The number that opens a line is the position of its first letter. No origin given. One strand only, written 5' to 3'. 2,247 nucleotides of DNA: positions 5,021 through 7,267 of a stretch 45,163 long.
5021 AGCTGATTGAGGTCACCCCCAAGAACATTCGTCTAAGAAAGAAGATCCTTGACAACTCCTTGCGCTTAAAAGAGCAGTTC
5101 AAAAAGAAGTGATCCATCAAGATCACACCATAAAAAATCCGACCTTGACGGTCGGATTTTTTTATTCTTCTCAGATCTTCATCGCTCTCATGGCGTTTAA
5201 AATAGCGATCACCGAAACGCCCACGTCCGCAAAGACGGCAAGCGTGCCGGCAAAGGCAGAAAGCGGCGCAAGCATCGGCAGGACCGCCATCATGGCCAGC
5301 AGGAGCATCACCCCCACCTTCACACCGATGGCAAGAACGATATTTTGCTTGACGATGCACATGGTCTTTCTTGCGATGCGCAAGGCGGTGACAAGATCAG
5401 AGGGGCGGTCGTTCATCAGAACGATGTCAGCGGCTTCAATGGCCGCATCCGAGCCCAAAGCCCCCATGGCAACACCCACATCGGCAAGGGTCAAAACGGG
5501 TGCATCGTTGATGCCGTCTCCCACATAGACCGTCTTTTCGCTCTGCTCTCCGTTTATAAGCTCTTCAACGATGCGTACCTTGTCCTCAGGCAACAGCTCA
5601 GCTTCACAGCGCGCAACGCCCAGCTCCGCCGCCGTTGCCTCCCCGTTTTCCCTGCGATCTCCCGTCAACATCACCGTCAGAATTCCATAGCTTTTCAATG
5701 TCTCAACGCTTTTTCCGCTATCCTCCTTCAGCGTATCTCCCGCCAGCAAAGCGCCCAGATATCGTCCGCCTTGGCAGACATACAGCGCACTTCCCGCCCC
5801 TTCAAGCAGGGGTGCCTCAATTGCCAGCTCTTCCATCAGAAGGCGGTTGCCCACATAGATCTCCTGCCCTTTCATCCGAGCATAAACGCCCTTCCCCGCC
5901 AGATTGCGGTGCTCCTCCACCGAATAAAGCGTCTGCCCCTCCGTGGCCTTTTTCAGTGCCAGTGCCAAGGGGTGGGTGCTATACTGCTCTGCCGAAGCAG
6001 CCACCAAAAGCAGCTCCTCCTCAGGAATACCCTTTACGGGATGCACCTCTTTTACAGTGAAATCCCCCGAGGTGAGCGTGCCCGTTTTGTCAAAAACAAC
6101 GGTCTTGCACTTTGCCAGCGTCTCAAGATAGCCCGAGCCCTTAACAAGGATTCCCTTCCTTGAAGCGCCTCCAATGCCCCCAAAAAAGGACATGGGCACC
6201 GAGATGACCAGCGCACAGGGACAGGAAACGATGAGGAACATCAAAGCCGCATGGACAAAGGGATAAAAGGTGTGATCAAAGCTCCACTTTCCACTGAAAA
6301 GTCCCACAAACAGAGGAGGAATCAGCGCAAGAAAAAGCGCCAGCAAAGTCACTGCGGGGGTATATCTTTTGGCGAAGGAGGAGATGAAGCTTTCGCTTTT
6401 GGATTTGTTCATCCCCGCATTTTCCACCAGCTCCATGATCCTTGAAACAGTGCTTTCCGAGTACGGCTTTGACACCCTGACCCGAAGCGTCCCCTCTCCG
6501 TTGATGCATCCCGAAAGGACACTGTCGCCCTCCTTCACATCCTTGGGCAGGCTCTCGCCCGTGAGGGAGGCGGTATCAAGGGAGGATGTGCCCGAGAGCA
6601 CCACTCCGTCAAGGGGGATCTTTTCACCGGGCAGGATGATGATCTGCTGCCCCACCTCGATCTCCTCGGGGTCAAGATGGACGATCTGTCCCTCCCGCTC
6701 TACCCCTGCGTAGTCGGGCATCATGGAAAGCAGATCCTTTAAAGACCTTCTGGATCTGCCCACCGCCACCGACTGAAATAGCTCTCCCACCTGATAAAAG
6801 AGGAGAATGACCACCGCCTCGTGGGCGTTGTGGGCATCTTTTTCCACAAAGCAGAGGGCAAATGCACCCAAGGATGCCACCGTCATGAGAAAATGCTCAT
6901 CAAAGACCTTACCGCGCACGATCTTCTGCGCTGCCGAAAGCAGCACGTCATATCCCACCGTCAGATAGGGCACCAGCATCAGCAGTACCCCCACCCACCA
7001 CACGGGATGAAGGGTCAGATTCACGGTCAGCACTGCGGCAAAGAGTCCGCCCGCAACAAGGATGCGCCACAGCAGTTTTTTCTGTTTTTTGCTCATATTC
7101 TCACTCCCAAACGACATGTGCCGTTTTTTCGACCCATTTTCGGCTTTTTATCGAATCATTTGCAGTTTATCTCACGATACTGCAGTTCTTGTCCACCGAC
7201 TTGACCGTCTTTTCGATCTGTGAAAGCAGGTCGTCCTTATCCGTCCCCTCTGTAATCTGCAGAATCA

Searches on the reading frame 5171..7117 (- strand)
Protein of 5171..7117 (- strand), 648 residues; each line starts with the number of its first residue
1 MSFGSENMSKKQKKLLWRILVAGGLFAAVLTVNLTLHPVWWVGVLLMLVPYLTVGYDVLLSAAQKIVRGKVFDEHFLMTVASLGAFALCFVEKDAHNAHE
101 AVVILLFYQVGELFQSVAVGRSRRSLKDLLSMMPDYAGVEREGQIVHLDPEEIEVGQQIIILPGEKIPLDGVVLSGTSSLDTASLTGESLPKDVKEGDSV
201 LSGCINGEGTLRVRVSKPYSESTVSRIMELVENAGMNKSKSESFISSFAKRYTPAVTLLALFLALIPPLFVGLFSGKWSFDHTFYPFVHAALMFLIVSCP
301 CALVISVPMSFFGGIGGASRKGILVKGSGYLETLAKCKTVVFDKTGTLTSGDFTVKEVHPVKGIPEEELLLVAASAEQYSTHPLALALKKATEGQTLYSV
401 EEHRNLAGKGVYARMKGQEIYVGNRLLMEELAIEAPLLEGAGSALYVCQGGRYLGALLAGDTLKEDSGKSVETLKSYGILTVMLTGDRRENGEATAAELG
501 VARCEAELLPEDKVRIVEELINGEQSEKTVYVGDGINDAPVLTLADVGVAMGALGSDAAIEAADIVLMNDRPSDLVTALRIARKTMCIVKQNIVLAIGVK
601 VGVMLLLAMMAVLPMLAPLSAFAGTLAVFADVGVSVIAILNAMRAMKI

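Call 77: search_protein_families(library=pfam, proteins=[window:5171-7117:-], max_evalue=0.00001)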
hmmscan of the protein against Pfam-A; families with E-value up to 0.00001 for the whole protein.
window:5171-7117:- (648 aa): 2 families
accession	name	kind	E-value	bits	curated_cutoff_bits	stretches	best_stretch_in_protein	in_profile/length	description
PF00122.25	E1-E2_ATPase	-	6e-42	143.7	28.1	1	132-321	2-181/181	E1-E2 ATPase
PF00702.32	Hydrolase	-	6.1e-28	99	26.4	1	338-544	2-189/191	haloacid dehalogenase-like hydrolase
